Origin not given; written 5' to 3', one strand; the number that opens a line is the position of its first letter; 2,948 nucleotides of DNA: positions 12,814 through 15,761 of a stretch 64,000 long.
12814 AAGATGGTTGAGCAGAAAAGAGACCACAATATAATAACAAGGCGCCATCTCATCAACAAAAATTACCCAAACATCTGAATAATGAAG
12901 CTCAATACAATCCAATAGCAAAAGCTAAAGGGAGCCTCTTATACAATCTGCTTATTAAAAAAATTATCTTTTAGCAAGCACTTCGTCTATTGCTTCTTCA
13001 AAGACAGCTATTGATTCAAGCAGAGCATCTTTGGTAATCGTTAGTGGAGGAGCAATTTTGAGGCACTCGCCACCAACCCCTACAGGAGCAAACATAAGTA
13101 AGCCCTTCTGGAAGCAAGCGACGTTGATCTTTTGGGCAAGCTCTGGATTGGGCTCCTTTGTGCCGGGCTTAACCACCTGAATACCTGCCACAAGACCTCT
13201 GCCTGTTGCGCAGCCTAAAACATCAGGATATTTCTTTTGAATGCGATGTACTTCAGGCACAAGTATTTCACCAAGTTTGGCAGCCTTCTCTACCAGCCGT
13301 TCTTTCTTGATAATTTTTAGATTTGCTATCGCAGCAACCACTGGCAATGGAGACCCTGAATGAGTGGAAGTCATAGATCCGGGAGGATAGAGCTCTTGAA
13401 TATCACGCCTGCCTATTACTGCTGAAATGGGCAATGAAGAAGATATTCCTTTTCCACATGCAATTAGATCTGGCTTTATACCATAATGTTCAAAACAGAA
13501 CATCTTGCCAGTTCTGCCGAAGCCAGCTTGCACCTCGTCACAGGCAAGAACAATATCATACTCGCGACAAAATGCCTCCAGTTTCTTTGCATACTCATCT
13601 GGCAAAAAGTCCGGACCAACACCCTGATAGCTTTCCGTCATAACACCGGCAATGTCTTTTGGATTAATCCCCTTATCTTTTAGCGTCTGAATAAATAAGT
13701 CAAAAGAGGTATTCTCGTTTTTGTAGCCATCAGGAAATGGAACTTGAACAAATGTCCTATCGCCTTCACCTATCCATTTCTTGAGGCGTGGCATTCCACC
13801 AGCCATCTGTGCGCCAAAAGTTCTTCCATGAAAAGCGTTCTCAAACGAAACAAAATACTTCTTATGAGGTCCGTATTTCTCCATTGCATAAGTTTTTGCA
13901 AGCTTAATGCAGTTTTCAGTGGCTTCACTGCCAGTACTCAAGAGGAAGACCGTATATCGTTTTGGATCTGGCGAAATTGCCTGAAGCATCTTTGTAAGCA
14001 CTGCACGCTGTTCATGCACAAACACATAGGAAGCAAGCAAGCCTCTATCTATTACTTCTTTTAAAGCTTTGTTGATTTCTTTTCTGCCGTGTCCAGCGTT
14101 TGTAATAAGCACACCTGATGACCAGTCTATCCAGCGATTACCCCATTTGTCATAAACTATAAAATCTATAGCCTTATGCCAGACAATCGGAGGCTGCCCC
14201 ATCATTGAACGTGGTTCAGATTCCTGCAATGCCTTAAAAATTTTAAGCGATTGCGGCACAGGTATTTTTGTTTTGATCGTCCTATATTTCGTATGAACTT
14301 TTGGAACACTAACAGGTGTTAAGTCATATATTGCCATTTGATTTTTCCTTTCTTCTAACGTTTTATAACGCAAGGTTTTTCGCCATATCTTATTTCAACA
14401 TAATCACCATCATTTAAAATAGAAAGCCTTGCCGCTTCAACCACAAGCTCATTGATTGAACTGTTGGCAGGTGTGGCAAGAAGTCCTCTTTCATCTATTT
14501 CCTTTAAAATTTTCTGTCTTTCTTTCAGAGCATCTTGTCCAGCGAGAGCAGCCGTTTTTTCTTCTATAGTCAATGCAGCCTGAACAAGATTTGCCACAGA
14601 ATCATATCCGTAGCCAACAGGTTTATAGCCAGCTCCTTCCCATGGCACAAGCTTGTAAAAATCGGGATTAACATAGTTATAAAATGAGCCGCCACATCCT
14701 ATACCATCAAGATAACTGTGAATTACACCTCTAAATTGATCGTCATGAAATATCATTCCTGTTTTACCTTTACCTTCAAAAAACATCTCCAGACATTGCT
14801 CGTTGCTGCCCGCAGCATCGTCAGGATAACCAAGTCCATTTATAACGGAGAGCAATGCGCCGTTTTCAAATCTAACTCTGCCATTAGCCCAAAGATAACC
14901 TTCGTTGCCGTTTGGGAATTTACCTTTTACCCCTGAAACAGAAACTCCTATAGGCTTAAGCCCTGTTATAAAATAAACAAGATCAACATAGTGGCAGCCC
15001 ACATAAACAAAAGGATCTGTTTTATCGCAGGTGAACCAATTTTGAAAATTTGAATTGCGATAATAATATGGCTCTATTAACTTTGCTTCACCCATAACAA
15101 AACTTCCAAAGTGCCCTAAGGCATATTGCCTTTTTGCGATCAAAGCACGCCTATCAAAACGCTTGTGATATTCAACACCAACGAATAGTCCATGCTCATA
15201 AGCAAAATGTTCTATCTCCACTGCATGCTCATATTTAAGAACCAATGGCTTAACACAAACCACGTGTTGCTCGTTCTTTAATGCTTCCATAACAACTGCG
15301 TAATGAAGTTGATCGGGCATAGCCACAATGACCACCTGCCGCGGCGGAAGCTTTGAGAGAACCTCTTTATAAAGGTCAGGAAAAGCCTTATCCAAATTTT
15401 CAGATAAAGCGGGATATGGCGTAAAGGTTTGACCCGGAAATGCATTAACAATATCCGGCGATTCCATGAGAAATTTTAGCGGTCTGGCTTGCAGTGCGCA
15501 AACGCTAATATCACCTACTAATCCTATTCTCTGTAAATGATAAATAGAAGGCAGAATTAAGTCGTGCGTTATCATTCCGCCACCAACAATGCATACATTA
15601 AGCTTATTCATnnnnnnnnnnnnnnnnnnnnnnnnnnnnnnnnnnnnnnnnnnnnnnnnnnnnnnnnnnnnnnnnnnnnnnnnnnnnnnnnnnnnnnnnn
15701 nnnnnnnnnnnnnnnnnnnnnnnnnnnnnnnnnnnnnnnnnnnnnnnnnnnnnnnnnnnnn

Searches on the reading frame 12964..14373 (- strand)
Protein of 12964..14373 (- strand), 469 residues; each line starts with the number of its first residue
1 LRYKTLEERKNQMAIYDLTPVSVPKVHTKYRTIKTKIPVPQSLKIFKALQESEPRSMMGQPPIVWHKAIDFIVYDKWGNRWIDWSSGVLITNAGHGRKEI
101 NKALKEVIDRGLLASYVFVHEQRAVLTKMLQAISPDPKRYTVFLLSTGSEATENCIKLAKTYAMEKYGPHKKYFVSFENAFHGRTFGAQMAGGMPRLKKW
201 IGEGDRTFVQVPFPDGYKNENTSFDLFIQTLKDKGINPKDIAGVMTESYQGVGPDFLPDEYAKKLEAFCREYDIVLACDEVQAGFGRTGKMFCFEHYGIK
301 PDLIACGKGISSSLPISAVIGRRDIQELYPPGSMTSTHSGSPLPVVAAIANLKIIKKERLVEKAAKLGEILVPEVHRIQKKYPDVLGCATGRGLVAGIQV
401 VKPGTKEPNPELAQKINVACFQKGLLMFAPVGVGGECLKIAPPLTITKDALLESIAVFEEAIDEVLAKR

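Call 43: search_protein_families(library=pfam, proteins=[window:12964-14373:-], max_evalue=0.0001)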
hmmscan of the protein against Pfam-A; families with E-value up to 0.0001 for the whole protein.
window:12964-14373:- (469 aa): 1 family
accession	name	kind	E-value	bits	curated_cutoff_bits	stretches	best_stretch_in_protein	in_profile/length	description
PF00202.27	Aminotran_3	-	8.8e-81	272.1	30.5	1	61-462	9-403/403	Aminotransferase class-III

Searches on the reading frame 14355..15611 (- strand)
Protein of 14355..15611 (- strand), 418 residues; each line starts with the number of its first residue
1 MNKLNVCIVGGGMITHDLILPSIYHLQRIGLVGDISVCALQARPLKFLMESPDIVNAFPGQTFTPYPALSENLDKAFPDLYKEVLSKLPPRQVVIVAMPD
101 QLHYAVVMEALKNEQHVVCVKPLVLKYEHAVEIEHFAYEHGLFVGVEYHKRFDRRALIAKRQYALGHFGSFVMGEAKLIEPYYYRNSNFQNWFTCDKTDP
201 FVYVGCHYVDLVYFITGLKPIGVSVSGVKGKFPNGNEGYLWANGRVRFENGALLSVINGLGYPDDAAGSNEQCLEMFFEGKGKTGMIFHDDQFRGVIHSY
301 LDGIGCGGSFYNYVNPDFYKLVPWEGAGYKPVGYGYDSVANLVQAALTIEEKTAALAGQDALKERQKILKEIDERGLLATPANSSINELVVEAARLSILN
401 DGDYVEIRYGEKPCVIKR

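Call 43: search_protein_families(library=pfam, proteins=[window:14355-15611:-], max_evalue=0.0001)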
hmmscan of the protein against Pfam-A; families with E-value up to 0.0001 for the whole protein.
window:14355-15611:- (418 aa): 2 families
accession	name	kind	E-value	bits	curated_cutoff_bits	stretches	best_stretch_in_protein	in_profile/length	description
PF01408.29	GFO_IDH_MocA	-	2.4e-11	44.8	24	1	5-148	2-120/120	Oxidoreductase family, NAD-binding Rossmann fold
PF22725.1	GFO_IDH_MocA_C3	-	8.4e-05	23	27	0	161-263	6-107/124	GFO/IDH/MocA C-terminal domain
